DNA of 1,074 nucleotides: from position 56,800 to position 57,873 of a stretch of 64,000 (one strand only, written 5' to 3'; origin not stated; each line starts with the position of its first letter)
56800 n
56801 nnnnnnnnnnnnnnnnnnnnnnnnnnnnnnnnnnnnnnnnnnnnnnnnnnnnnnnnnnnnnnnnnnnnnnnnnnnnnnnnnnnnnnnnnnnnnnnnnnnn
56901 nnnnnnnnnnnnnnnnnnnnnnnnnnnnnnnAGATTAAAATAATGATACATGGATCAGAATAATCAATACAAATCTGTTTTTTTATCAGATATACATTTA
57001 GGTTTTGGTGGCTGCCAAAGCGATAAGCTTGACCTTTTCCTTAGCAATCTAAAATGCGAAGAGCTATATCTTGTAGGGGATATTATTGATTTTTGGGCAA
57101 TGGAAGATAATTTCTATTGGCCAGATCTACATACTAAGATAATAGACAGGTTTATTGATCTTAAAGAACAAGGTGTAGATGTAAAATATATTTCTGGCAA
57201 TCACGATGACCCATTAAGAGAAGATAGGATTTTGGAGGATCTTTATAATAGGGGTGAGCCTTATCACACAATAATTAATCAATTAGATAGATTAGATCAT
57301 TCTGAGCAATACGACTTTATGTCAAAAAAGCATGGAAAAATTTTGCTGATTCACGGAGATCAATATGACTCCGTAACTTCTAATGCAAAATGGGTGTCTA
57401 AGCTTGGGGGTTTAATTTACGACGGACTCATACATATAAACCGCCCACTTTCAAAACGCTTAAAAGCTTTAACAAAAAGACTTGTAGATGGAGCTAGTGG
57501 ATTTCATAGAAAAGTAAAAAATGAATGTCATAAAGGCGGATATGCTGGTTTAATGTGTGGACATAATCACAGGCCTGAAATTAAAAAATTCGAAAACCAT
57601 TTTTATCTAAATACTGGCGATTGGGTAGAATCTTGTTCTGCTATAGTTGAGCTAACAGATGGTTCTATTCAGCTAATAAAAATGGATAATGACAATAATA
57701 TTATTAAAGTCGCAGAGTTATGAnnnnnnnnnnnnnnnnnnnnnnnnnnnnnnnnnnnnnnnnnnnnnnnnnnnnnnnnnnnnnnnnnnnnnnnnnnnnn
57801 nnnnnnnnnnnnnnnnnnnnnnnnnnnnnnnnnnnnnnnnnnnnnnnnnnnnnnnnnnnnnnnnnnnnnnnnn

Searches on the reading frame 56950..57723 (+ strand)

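Call 71: search_protein_families(library=pfam, proteins=[window:56950-57723:+], max_evalue=0.001)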
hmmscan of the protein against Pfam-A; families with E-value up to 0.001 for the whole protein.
window:56950-57723:+ (257 aa): 2 families
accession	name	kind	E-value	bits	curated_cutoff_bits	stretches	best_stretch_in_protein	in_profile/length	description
PF00149.33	Metallophos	-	7.8e-08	33.4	21.5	1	10-209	4-191/191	Calcineurin-like phosphoesterase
PF12850.12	Metallophos_2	-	1.5e-05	25.4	27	0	10-225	4-135/154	Calcineurin-like phosphoesterase superfamily domain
